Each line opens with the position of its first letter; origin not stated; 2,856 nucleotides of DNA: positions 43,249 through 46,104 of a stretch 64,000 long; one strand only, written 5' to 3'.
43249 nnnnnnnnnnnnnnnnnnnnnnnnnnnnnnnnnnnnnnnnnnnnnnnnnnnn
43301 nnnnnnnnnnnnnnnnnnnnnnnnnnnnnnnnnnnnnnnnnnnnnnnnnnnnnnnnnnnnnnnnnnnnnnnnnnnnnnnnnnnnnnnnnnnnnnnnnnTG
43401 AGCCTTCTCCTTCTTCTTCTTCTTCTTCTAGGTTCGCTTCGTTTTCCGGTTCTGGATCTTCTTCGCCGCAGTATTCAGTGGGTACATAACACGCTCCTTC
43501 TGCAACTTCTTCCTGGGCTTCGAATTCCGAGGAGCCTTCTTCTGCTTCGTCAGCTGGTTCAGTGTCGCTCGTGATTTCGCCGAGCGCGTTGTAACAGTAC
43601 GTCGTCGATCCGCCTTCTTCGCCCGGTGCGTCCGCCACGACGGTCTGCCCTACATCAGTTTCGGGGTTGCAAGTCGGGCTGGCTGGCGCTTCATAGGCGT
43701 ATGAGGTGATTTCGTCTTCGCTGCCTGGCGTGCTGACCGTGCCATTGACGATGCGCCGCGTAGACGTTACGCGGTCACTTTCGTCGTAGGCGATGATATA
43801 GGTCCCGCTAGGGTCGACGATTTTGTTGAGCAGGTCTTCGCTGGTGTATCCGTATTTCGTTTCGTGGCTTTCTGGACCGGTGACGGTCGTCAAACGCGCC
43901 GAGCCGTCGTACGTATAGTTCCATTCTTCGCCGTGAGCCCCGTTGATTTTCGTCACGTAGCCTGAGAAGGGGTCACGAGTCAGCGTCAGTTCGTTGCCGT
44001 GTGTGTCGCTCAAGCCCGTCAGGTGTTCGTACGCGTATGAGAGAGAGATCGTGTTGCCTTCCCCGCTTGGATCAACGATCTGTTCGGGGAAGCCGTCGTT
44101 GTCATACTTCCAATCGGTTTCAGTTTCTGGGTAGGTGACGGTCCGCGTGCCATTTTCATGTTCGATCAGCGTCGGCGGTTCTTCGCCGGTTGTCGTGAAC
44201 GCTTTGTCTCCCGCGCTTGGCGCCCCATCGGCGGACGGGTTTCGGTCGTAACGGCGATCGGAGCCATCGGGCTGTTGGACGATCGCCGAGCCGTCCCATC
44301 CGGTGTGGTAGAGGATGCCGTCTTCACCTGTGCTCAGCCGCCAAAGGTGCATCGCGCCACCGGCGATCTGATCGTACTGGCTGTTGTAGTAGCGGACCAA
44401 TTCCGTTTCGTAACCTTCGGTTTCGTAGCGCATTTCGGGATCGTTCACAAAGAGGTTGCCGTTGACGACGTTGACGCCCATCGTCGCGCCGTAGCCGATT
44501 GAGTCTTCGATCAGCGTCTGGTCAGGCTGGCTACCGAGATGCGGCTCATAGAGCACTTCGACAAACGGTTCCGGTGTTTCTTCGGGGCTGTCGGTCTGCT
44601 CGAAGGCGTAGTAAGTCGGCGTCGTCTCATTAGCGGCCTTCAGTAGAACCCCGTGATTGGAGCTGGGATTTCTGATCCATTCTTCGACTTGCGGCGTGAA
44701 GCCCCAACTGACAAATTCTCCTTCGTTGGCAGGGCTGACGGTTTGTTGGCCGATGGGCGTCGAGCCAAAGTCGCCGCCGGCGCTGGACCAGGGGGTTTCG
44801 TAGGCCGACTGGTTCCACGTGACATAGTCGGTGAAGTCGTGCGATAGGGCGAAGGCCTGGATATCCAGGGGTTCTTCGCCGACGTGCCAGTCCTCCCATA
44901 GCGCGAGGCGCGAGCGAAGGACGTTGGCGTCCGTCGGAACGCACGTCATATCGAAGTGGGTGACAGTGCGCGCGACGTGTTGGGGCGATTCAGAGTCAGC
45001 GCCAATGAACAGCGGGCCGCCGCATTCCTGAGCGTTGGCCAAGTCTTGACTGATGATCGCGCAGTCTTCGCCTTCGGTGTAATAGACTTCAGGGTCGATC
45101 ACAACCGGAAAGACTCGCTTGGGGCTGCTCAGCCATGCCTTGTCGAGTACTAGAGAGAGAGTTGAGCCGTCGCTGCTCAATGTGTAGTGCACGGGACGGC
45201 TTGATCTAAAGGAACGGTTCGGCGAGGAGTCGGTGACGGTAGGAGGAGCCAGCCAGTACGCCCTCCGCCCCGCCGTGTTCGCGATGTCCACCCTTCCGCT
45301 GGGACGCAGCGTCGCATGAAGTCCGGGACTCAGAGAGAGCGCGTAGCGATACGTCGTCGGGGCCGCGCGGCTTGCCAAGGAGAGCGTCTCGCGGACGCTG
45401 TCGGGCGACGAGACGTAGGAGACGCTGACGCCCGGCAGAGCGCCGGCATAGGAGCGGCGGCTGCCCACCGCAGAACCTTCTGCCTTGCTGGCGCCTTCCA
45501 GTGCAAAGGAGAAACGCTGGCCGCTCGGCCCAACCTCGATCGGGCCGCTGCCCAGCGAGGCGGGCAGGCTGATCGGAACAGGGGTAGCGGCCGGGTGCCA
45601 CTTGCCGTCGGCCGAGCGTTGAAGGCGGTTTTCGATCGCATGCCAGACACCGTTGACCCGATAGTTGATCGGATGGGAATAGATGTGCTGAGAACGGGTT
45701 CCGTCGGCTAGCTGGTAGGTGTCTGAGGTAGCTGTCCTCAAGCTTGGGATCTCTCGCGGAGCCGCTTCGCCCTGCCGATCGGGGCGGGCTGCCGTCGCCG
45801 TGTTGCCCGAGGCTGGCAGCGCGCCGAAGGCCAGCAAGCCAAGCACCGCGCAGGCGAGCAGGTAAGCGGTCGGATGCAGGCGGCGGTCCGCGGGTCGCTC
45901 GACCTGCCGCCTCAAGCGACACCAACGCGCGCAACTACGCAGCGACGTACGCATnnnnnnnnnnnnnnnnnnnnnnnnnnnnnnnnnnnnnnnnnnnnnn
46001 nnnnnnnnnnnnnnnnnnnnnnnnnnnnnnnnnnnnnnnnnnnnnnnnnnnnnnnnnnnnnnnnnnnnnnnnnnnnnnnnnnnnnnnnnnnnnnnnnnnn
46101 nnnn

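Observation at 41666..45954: Rhs/WapA-like secreted giant with a glycoside-hydrolase-type C-terminal domain and a coupled secreted small protein: candidate cell-wall-targeting polymorphic toxin/immunity pair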

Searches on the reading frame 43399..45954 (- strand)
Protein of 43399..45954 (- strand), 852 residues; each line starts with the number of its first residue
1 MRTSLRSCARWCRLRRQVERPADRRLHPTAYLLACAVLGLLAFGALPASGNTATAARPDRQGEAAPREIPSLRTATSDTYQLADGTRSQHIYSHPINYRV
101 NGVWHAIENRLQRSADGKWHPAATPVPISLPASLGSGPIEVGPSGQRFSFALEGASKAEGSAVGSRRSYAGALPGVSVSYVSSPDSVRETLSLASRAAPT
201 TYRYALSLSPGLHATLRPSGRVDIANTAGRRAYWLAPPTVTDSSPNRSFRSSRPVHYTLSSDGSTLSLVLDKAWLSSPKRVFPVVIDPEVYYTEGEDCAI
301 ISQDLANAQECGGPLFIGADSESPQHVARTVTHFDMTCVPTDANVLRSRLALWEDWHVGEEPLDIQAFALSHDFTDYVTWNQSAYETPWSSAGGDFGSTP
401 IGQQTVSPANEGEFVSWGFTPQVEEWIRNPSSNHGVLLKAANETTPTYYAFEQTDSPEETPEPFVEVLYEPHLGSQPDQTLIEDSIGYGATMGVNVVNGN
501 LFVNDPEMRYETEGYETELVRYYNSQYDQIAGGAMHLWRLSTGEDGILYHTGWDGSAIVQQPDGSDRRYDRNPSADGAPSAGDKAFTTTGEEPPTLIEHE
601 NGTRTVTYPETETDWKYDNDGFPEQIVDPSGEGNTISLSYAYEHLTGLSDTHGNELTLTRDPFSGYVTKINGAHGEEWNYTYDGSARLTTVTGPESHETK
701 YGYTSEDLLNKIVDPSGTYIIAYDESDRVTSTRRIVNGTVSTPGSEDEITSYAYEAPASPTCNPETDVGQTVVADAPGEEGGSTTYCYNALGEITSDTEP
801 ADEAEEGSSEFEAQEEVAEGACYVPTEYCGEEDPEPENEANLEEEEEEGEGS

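Call 51: find_homologous_proteins(query=A3, max_evalue=0.00001)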
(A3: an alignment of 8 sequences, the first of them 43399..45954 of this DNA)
Query A3 (8 sequences) (852 aa, profile of the alignment): 46 proteins with E <= 0.00001 among 8000 candidates.
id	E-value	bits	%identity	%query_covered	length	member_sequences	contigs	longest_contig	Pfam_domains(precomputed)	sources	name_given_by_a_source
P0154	2.2e-135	471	64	93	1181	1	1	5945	PF00688.25,PF25023.2,PF06848.18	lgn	-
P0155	6.4e-128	447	54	99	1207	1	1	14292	PF05593.20,PF25023.2,PF06848.18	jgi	jgi:YD repeat-containing protein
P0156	1.7e-125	439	55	94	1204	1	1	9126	PF05593.20,PF06848.18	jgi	jgi:hypothetical protein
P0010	1.4e-124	436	50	96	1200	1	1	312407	PF20148.5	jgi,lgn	jgi:hypothetical protein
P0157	4.4e-119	417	48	96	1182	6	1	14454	-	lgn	-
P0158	1.4e-113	399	50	86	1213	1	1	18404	PF05593.20,PF00688.25,PF25023.2,PF20148.5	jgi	jgi:YD repeat-containing protein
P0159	2.9e-111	392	47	91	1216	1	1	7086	PF05593.20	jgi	jgi:hypothetical protein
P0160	3.3e-111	391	46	96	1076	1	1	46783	-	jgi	jgi:hypothetical protein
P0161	1.6e-109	386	45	93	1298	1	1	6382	-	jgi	jgi:YD repeat-containing protein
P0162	3.7e-109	385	51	86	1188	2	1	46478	PF05593.20,PF00688.25,PF06848.18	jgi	jgi:YD repeat-containing protein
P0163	1.2e-108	383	43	98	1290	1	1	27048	PF05593.20,PF06848.18,PF20148.5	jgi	jgi:YD repeat-containing protein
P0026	1.8e-108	382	44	96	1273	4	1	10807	PF06848.18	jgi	jgi:YD repeat-containing protein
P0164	1.2e-107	380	45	95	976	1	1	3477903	PF06848.18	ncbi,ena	-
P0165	6.8e-107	377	45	91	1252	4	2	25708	PF06848.18,PF20148.5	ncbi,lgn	-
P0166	2.7e-106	375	46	91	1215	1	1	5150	PF06848.18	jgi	jgi:YD repeat-containing protein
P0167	3.3e-105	372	48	92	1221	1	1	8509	PF05593.20,PF24517.3,PF00688.25,PF20148.5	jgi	jgi:YD repeat-containing protein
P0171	1.5e-103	366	47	92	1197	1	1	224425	PF05593.20,PF24517.3,PF00688.25,PF06848.18,PF20148.5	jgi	jgi:YD repeat-containing protein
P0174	5.3e-100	354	38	94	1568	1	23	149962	PF05593.20,PF25023.2,PF06848.18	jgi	jgi:RHS repeat-associated protein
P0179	1.0e-93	334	45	91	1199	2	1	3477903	-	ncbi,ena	-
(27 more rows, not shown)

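Call 54: find_encoding_contigs(protein=P0155, flank=6000, max_places=2)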
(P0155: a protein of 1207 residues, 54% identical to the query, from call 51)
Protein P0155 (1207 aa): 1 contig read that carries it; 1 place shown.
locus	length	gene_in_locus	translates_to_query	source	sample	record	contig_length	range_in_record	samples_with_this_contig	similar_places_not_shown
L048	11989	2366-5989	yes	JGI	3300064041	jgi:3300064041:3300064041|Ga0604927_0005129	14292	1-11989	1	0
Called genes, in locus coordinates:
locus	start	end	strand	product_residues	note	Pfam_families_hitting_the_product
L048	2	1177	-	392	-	?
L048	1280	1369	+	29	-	-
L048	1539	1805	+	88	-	-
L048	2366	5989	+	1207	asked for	PF06848:Disaggr_repeat, PF05593:RHS_repeat (faint), PF25023:TEN_YD-shell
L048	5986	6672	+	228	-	-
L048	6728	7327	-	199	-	-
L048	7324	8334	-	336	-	PF06725:3D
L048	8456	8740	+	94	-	PF19607:DUF6112 (weak)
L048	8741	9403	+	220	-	PF26526:DUF8175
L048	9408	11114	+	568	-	-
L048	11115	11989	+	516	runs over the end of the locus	-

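Call 56: find_encoding_contigs(protein=P0158, flank=6000, max_places=2)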
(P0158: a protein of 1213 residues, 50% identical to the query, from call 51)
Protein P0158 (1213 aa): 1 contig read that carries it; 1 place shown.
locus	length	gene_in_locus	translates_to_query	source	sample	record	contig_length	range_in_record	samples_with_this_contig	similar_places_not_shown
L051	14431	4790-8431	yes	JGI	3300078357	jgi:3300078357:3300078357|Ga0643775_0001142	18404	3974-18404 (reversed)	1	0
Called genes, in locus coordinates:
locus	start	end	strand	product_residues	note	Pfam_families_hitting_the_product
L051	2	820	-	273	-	?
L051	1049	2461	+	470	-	PF13472:Lipase_GDSL_2 (weak)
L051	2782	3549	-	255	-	PF14022:DUF4238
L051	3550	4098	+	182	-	-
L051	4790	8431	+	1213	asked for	PF05593:RHS_repeat (faint), PF00688:TGFb_propeptide (weak), PF20148:DUF6531 (weak), PF25023:TEN_YD-shell (faint)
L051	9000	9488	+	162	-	-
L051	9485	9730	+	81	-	PF13560:HTH_31, PF12844:HTH_19 (weak), PF01381:HTH_3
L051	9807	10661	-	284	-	-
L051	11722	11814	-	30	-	-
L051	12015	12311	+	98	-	PF12844:HTH_19 (weak), PF13560:HTH_31, PF01381:HTH_3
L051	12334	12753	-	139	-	-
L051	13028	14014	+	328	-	PF00440:TetR_N, PF12802:MarR_2 (weak)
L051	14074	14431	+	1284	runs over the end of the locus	PF13814:Replic_Relax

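Call 59: search_protein_families(library=pfam, proteins=[L051:9000-9485:+, L048:5986-6669:+], max_evalue=0.1)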
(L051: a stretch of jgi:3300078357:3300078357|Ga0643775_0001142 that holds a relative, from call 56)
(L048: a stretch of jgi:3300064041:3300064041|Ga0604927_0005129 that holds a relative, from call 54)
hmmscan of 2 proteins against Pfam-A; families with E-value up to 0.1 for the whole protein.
L051:9000-9485:+ (162 aa): 0 families

L048:5986-6669:+ (228 aa): 0 families

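Call 61: find_encoding_contigs(protein=P0171, flank=5000, max_places=1)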
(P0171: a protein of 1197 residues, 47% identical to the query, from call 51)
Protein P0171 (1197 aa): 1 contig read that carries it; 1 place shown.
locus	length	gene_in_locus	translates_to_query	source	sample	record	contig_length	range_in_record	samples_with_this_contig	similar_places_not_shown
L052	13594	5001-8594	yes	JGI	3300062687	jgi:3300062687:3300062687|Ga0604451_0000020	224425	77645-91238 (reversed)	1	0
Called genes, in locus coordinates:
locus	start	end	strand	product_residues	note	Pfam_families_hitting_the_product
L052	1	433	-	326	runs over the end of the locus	PF04069:OpuAC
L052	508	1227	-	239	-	PF00528:BPD_transp_1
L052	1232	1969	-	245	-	PF00528:BPD_transp_1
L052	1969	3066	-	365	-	PF00005:ABC_tran, PF13604:AAA_30 (weak), PF13304:AAA_21 (faint)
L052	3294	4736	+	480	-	PF07992:Pyr_redox_2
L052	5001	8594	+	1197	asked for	PF06848:Disaggr_repeat (faint), PF24517:CBM96 (weak), PF00688:TGFb_propeptide (weak), PF20148:DUF6531 (weak), PF05593:RHS_repeat (weak)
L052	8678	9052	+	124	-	-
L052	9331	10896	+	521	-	PF00743:FMO-like, PF01266:DAO (faint), PF07992:Pyr_redox_2 (weak), PF13450:NAD_binding_8, PF13738:Pyr_redox_3, PF13434:Lys_Orn_oxgnase (weak)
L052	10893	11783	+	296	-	PF00106:adh_short, PF08659:KR, PF13561:adh_short_C2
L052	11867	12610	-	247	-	PF03551:PadR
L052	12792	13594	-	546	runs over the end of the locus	PF02142:MGS, PF01808:AICARFT_IMPCHas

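Call 62: find_encoding_contigs(protein=P0179, flank=5000, max_places=1)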
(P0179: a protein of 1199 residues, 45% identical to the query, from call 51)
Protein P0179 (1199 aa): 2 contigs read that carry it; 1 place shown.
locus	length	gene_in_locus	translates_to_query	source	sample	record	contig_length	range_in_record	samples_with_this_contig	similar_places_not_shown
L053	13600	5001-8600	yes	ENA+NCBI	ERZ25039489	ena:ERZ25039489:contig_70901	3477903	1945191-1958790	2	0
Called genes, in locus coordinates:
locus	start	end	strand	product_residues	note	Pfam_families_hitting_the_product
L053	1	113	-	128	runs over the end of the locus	-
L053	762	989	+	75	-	-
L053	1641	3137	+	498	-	PF00078:RVT_1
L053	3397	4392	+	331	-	-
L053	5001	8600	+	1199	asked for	-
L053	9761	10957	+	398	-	-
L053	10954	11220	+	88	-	-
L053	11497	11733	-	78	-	-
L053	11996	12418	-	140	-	PF01850:PIN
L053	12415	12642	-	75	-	PF01402:RHH_1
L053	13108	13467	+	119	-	-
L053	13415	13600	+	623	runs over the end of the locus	PF02129:Peptidase_S15, PF08530:PepX_C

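Call 63: find_encoding_contigs(protein=P0174, flank=5000, max_places=1)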
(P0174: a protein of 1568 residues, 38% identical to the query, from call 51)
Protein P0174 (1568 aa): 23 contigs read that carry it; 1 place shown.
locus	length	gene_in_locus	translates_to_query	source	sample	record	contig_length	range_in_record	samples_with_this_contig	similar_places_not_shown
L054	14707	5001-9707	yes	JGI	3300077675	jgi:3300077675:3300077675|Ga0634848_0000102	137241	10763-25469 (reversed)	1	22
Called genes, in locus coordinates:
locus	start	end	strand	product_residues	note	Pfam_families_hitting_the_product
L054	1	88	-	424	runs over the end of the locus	-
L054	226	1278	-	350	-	PF03060:NMO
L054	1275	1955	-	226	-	PF00440:TetR_N, PF17938:TetR_C_29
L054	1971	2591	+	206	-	PF01323:DSBA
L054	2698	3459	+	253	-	PF00106:adh_short, PF01370:Epimerase, PF13561:adh_short_C2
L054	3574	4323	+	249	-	PF03358:FMN_red (weak)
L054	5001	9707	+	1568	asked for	PF06848:Disaggr_repeat, PF25023:TEN_YD-shell, PF05593:RHS_repeat (weak), PF25023:TEN_YD-shell (weak)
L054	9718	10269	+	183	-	PF06271:RDD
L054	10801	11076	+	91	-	-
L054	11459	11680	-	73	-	-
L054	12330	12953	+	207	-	PF01726:LexA_DNA_bind, PF00717:Peptidase_S24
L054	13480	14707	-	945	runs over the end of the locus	PF05345:He_PIG (weak)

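Call 65: search_protein_families(library=pfam, proteins=[L051:8432-8836:+], max_evalue=10)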
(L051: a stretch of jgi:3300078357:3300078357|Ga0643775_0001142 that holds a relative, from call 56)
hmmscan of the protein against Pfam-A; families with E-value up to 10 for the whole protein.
L051:8432-8836:+ (135 aa): 1 family
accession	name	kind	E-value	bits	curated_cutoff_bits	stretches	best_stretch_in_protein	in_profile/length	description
PF10476.14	DUF2448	-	0.043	14.1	24.5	1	6-43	22-59/205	Protein of unknown function C-terminus (DUF2448)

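Call 89: find_encoding_contigs(protein=P0160, flank=4000, max_places=1)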
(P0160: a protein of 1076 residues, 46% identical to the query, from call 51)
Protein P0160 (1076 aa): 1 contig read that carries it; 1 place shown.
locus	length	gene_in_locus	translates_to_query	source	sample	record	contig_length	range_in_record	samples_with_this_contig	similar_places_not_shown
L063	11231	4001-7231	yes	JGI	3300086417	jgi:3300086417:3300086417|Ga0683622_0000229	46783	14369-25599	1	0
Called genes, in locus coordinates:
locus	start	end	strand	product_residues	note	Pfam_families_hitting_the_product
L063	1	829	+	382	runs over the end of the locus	-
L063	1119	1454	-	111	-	-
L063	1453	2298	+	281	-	PF13289:SIR2_2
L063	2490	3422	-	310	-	PF14022:DUF4238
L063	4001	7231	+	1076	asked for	-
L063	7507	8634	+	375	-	-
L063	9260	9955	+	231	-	PF00415:RCC1 (weak), PF25390:WD40_RLD, PF13540:RCC1_2, PF00415:RCC1, PF13540:RCC1_2, PF00415:RCC1, PF13540:RCC1_2 (weak), PF00415:RCC1 (weak), +1 more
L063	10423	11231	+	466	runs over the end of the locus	PF13814:Replic_Relax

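Call 90: find_encoding_contigs(protein=P0164, flank=4000, max_places=1)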
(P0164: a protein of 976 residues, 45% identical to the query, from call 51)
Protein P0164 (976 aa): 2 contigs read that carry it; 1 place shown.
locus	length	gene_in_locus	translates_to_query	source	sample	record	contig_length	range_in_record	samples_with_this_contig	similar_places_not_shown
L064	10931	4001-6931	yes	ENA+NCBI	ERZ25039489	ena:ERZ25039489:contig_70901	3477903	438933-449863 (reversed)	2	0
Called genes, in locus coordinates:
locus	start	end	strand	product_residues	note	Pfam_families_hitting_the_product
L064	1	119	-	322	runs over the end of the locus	PF13676:TIR_2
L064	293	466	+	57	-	-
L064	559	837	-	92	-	PF13560:HTH_31 (weak), PF01381:HTH_3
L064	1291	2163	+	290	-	-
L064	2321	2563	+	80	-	-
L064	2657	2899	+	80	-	-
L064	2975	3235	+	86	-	-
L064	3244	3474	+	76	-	PF13560:HTH_31, PF12844:HTH_19, PF01381:HTH_3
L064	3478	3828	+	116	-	PF12844:HTH_19 (weak), PF13560:HTH_31, PF01381:HTH_3, PF13443:HTH_26 (weak)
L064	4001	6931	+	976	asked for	PF06848:Disaggr_repeat (weak)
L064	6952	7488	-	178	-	-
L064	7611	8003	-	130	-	PF13442:Cytochrome_CBB3, PF00034:Cytochrom_C (faint)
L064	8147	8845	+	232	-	-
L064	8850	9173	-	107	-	-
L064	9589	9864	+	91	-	-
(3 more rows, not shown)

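Call 104: search_solved_structures(query=A7, max_evalue=0.01)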
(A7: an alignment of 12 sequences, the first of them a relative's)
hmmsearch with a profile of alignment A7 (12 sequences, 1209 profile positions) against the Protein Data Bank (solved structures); distinct sequences matched with E-value up to 0.01: 8.
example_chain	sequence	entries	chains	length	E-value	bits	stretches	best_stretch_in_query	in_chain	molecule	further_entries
7pq5_L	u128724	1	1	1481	2.5e-08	35.5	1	665-772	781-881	Tre23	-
1sgd_E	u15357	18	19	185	1.4e-06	29.7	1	1119-1206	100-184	Streptogrisin B | Streptogrisin B, Protease B | Streptogrisin B, Proteinase B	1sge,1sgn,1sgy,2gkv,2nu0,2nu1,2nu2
1cso_E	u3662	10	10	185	3.5e-06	28.4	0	1119-1205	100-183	PROTEINASE B | PROTEINASE B (SGPB) | STREPTOMYCES GRISEUS PROTEINASE B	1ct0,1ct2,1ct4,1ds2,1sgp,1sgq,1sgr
2sfa_A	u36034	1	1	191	1.6e-05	26.2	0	970-1011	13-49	SERINE PROTEINASE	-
8fia_A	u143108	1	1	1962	0.00057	21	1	630-723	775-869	Teneurin-m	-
8cp6_B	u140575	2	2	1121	0.0022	19.1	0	602-725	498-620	Toxin protein Tse5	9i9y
4nsy_A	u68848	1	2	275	0.006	17.7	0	965-1059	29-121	Lysyl endopeptidase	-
4nsv_A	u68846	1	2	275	0.0068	17.5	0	965-1059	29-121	Lysyl endopeptidase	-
